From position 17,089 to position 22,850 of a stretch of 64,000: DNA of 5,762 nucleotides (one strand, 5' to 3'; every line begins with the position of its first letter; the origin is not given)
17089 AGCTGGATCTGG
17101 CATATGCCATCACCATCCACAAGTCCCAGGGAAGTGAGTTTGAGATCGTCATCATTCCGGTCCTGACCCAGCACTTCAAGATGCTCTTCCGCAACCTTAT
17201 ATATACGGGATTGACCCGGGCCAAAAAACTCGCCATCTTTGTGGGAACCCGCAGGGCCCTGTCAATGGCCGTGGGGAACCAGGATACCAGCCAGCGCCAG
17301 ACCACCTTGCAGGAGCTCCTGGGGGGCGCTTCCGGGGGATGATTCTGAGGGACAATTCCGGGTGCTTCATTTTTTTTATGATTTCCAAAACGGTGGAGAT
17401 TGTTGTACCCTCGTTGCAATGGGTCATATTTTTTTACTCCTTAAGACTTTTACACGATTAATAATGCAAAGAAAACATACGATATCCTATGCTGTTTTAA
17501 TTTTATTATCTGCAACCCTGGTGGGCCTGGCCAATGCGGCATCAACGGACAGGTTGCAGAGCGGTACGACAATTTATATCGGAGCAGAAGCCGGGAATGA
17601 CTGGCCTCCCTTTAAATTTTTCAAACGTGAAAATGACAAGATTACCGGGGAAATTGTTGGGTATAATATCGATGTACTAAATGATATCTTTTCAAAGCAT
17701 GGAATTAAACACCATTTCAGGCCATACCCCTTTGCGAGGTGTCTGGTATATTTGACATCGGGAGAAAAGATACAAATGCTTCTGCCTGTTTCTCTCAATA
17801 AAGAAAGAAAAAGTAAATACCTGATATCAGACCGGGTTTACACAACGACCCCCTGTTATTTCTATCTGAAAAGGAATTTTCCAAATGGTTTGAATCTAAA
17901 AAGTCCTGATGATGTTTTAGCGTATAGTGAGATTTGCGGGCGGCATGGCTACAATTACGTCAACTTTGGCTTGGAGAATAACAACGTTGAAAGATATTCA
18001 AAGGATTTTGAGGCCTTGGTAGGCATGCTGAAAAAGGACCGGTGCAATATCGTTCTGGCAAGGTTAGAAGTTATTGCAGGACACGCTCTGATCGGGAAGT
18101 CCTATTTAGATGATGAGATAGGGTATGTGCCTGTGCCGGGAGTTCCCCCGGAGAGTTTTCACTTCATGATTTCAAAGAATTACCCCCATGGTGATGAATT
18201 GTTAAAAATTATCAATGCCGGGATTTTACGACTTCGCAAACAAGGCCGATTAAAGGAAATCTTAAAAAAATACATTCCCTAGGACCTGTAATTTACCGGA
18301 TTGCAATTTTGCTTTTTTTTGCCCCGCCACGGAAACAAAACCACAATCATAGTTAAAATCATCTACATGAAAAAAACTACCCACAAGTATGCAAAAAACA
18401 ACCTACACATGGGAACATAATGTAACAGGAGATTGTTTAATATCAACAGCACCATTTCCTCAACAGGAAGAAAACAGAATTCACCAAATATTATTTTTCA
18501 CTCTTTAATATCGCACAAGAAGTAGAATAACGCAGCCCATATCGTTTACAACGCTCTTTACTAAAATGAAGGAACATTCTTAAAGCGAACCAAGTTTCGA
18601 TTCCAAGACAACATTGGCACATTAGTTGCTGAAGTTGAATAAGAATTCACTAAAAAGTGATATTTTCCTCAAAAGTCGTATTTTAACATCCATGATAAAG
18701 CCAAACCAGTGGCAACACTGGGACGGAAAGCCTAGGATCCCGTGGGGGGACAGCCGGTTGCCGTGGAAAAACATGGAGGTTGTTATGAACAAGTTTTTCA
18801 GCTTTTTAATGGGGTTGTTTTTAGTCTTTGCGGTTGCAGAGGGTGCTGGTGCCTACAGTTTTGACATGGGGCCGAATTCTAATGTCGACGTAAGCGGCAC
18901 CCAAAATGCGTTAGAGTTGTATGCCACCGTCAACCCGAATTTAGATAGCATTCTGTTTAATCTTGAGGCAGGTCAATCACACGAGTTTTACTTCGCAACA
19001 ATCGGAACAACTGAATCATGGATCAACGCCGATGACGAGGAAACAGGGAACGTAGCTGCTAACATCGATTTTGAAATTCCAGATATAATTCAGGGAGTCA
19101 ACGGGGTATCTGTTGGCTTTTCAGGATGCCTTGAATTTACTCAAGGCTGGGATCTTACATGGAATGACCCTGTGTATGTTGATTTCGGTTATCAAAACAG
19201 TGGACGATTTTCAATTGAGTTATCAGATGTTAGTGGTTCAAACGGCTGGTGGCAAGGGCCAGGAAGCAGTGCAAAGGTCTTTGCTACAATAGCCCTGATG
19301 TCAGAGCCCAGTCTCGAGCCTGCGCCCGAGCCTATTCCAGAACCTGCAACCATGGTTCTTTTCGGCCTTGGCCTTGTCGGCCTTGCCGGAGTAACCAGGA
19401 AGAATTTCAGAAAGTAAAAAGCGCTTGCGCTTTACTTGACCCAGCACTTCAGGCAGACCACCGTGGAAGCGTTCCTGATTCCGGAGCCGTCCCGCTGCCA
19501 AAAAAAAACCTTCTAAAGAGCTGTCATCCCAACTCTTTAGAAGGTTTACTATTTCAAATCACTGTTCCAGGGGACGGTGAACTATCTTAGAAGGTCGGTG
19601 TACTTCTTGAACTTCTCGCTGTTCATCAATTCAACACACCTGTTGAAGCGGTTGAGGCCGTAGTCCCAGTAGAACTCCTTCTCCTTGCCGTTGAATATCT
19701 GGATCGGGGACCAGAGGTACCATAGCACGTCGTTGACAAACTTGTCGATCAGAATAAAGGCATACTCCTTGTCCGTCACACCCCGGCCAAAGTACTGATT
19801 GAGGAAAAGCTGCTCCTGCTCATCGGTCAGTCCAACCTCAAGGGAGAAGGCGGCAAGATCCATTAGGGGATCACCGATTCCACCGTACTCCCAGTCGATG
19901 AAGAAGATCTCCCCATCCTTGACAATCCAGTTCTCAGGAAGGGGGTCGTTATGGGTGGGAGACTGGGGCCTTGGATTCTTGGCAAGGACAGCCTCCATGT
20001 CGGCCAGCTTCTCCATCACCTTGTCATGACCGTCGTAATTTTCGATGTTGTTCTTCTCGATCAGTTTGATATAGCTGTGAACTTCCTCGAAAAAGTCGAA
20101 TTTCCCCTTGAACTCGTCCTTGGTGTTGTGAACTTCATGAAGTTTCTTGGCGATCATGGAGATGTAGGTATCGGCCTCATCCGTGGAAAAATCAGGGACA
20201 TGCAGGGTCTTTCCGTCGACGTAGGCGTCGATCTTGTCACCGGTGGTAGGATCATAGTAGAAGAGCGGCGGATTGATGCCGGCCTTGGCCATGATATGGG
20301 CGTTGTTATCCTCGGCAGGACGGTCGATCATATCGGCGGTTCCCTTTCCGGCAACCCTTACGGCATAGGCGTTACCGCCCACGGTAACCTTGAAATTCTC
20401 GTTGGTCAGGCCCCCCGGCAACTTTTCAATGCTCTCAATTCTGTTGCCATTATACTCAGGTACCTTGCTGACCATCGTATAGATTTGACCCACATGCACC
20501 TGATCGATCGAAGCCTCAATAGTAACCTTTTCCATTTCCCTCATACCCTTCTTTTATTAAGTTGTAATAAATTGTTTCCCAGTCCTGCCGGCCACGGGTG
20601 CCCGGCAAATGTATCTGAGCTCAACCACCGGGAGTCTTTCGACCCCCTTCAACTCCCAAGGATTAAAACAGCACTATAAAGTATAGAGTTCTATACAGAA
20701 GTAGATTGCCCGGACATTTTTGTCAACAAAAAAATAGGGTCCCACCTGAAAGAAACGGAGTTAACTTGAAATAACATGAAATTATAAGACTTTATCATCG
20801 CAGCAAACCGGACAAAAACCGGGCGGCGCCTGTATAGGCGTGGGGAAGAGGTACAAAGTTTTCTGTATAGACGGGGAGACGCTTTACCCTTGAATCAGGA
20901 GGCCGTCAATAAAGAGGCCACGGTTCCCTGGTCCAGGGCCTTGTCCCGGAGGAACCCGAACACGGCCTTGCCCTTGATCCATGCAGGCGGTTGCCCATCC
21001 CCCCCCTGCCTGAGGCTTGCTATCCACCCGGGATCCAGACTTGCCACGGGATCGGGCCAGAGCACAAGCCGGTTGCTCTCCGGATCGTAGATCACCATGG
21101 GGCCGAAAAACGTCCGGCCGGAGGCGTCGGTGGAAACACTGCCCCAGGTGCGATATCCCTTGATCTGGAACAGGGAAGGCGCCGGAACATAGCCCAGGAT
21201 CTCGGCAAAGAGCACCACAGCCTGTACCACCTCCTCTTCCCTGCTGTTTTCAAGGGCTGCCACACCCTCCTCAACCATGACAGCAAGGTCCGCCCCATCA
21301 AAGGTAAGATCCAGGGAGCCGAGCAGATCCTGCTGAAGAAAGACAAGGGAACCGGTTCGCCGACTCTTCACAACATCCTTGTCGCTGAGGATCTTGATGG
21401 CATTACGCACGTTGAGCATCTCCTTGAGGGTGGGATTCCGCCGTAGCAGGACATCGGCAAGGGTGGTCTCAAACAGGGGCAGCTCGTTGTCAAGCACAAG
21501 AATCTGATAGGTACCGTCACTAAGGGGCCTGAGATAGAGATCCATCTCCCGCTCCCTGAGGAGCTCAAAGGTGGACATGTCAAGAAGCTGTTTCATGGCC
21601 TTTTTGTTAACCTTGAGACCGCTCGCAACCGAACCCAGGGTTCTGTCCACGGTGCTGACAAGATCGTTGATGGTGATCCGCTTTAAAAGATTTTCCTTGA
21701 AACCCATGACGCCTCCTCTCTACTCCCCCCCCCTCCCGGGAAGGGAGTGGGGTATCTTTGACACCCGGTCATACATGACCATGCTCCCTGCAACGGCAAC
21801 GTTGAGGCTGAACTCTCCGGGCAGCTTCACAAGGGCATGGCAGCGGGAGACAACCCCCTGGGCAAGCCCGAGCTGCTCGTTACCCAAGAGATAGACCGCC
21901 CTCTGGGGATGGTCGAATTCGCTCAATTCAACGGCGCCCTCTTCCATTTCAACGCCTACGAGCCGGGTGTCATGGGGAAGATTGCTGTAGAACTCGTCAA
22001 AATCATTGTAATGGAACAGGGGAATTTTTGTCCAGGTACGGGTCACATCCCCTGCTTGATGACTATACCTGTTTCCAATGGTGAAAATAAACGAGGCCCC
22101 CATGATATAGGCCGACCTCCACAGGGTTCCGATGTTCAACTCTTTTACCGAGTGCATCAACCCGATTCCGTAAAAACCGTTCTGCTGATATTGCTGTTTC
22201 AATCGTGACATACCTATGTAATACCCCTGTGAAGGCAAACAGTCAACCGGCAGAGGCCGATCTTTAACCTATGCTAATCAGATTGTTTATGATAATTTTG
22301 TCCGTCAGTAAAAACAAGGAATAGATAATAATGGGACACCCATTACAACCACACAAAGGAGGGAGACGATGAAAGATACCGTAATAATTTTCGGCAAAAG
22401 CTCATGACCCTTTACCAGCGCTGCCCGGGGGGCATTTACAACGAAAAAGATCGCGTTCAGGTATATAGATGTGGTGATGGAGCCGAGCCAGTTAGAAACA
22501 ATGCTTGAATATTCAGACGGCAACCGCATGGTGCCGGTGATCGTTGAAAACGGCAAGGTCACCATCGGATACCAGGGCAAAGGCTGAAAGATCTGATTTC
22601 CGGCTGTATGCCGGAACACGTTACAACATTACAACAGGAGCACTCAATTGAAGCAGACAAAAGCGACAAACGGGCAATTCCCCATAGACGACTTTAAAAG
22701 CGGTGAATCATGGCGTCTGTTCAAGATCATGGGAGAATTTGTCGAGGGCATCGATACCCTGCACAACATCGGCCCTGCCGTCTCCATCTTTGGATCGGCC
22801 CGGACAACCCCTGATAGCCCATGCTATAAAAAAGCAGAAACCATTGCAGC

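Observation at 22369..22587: Glutaredoxin-like gene with an in-frame TGA at the redox-active position; a putative selenoprotein missed by the ORF track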

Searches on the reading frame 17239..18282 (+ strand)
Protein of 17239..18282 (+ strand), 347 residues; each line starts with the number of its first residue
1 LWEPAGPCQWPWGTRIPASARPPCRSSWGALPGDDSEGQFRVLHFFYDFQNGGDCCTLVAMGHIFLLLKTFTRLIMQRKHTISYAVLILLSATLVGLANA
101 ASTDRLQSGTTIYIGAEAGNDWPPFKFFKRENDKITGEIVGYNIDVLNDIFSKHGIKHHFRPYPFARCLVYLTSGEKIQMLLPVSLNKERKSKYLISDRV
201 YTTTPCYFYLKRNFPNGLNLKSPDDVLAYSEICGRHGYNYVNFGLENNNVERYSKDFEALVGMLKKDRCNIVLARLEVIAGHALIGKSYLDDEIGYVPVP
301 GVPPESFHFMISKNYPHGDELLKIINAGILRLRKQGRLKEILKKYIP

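Call 41: search_protein_families(library=pfam, proteins=[window:17239-18282:+], max_evalue=0.00001)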
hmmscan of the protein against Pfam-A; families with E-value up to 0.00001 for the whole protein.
window:17239-18282:+ (347 aa): 1 family
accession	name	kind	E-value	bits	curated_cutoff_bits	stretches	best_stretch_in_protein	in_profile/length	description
PF00497.25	SBP_bac_3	-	5.2e-15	55.8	26.4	1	120-346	7-130/132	Bacterial extracellular solute-binding proteins, family 3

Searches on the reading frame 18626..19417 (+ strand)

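Call 40: search_protein_families(library=pfam, proteins=[window:18626-19417:+], max_evalue=0.00001)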
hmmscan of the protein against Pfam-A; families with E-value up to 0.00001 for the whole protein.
window:18626-19417:+ (263 aa): 1 family
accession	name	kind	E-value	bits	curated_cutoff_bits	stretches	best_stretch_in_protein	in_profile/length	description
PF07589.16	PEP-CTERM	-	1.3e-06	28.7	20.7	1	236-259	1-24/24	PEP-CTERM motif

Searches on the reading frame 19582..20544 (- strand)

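Call 40: search_protein_families(library=pfam, proteins=[window:19582-20544:-], max_evalue=0.00001)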
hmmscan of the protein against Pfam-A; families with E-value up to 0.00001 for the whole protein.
window:19582-20544:- (320 aa): 2 families
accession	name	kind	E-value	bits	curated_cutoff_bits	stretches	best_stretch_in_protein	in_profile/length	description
PF01633.27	Choline_kinase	-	1.6e-21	77.4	29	1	39-240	1-210/300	Choline/ethanolamine kinase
PF01636.29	APH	-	6.3e-16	59.3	23.2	1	39-251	2-229/239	Phosphotransferase enzyme family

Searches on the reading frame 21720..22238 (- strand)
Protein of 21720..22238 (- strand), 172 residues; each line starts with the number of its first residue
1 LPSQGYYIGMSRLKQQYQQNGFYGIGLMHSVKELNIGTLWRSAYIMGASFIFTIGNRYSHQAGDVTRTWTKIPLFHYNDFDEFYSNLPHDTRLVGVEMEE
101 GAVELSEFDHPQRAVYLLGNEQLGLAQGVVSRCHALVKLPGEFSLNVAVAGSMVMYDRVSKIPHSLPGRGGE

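Call 40: search_protein_families(library=pfam, proteins=[window:21720-22238:-], max_evalue=0.00001)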
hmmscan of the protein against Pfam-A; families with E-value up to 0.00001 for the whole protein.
window:21720-22238:- (172 aa): 1 family
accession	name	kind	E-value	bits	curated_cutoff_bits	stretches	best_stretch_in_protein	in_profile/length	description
PF00588.24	SpoU_methylase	-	2.8e-19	70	29.7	1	31-156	10-142/142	SpoU rRNA Methylase family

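Call 43: search_protein_families(library=ncbifam, proteins=[window:21720-22238:-], max_evalue=0.00001)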
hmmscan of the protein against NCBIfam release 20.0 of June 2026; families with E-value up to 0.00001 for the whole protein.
window:21720-22238:- (172 aa): 2 families
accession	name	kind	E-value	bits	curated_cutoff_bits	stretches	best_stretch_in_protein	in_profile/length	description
TIGR00186.1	rRNA_methyl_3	equivalog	1.8e-09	37.4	160.15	1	33-158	104-236/240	23S rRNA (guanosine(2251)-2'-O)-methyltransferase RlmB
NF008295.0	PRK11081.1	equivalog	5.8e-06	26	227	1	31-157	28-160/230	tRNA (guanosine(18)-2'-O)-methyltransferase TrmH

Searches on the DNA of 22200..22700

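Call 59: search_rna_families(source=window, start=22200, end=22700, threshold=evalue, max_evalue=10)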
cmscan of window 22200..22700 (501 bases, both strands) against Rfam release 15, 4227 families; matches with E-value up to 10: 2.
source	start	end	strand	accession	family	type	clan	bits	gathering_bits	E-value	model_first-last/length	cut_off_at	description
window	22218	22274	-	RF01813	rdlD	Gene; antitoxin;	-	13.3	50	8.7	1-66/66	no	rdlD antitoxin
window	22641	22668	-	RF02246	Six3os1_1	Gene; lncRNA;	-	13.1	50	1.9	55-87/87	no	Six3os1 conserved region 1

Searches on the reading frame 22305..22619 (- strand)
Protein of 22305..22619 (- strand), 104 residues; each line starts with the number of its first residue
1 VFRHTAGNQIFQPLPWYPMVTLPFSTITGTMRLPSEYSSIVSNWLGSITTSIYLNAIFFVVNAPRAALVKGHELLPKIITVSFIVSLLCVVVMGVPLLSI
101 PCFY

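Call 6: search_protein_families(library=pfam, proteins=[window:22305-22619:-], max_evalue=1)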
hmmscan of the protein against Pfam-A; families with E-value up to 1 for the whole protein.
window:22305-22619:- (104 aa): 2 families
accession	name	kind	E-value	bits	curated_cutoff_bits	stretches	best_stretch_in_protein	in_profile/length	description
PF04346.18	EutH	-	0.11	12.2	25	1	19-92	145-215/351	Ethanolamine utilisation protein, EutH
PF08285.16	DPM3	-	0.82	10.4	25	0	45-95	10-60/90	Dolichol-phosphate mannosyltransferase subunit 3 (DPM3)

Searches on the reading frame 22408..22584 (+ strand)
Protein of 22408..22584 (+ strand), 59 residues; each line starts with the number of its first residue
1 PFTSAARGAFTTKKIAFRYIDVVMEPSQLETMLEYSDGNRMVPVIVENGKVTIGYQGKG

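Call 6: search_protein_families(library=pfam, proteins=[window:22408-22584:+], max_evalue=1)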
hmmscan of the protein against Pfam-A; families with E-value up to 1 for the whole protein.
seq(59 aa): 3 families
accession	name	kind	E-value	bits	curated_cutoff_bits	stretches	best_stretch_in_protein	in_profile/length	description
PF00462.30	Glutaredoxin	-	4.8e-07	30.3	22.9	1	1-51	10-59/60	Glutaredoxin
PF13417.12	GST_N_3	-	0.0037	18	22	1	1-52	8-57/75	Glutathione S-transferase, N-terminal domain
PF13409.12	GST_N_2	-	0.0097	16.9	25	1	1-51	3-56/70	Glutathione S-transferase, N-terminal domain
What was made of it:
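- The part after the first TGA on its own still matches Glutaredoxin at E 4.8e-07 (call 6).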
